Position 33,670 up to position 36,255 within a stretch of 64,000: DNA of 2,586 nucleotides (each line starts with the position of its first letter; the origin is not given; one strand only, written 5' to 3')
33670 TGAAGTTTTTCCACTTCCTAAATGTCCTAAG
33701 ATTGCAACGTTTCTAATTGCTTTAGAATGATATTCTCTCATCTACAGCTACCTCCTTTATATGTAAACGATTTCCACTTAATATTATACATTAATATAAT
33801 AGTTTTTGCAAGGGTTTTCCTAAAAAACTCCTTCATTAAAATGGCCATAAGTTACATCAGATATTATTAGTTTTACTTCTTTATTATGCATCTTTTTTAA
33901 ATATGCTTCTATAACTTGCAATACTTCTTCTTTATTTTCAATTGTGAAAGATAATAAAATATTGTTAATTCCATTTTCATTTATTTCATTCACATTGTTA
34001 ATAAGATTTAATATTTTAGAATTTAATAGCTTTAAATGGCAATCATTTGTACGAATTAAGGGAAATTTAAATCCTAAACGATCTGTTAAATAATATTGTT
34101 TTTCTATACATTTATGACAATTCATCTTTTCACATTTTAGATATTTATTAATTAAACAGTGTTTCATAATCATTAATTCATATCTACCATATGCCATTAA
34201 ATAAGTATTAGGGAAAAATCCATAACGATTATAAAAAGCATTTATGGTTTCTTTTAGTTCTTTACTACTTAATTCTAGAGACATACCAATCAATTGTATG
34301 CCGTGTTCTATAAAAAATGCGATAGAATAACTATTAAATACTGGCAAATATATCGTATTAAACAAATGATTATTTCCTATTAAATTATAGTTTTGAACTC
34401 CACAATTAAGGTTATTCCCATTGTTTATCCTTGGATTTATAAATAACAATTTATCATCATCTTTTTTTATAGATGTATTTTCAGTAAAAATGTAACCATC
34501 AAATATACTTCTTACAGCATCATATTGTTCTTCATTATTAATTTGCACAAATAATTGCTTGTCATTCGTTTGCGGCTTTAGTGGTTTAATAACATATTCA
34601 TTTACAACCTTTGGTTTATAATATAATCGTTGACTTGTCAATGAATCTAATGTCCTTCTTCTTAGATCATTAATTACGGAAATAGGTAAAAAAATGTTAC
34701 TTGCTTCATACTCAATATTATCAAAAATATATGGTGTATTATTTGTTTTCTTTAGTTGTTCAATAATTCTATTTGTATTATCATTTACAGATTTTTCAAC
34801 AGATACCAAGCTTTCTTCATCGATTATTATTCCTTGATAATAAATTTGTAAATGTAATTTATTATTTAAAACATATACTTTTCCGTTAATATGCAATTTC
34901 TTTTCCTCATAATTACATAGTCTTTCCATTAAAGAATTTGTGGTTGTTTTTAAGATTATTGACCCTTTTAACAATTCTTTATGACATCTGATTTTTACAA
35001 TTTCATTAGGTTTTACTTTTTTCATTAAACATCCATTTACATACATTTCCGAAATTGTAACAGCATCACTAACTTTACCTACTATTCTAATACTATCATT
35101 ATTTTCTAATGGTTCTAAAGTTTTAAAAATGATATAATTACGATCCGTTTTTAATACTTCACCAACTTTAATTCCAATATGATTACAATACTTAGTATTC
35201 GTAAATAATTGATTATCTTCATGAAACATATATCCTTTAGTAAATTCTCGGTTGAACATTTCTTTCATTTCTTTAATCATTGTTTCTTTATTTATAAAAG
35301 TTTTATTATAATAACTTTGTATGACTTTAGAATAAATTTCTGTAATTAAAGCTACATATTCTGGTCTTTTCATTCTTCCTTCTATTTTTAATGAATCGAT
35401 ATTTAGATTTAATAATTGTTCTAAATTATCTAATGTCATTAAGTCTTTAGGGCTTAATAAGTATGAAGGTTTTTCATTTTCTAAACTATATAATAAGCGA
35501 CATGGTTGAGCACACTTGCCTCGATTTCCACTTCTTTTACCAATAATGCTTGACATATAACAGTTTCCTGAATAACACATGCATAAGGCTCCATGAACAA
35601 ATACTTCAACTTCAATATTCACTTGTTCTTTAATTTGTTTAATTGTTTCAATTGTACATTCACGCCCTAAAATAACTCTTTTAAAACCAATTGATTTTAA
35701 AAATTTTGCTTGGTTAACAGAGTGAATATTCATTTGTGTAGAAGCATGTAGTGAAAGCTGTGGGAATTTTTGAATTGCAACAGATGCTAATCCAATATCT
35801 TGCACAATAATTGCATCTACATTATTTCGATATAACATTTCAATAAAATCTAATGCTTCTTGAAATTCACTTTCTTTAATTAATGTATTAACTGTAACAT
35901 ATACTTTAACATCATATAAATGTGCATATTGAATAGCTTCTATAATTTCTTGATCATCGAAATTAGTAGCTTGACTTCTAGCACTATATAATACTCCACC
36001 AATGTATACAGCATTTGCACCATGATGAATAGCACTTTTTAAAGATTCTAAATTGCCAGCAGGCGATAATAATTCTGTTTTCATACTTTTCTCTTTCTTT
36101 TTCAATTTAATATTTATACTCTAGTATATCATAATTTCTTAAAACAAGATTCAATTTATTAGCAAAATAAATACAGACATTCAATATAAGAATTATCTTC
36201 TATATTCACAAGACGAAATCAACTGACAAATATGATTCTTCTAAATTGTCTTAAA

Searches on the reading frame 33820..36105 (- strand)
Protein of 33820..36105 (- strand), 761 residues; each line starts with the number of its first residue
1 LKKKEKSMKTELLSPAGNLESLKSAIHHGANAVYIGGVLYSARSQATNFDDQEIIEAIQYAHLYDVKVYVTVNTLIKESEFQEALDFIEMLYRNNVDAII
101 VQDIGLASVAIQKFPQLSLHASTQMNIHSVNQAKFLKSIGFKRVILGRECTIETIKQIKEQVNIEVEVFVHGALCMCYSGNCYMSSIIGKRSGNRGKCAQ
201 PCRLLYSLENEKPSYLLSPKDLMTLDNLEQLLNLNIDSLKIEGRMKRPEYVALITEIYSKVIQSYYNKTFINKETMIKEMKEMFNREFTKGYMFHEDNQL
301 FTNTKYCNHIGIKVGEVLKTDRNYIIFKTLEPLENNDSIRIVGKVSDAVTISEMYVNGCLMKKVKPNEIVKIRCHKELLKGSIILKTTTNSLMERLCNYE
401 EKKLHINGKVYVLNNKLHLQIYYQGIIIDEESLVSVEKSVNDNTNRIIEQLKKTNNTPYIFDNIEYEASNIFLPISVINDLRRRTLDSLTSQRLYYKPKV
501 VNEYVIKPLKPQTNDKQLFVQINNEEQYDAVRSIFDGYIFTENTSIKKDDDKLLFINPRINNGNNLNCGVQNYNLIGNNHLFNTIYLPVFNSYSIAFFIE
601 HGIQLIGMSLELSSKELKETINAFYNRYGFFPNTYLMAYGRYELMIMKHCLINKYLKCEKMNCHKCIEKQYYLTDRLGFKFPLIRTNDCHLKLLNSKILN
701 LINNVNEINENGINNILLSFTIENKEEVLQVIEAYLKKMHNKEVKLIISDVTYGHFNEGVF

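Call 27: search_protein_families(library=pfam, proteins=[window:33820-36105:-], max_evalue=0.00001)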
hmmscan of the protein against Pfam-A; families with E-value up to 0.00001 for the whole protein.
window:33820-36105:- (761 aa): 2 families
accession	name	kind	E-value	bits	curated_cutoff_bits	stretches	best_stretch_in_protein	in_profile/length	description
PF01136.24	Peptidase_U32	-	1.6e-86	289.8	22.4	1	83-298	3-232/233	Peptidase family U32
PF12392.13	DUF3656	-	5.8e-16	59.6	22.1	1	386-494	3-109/109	Collagenase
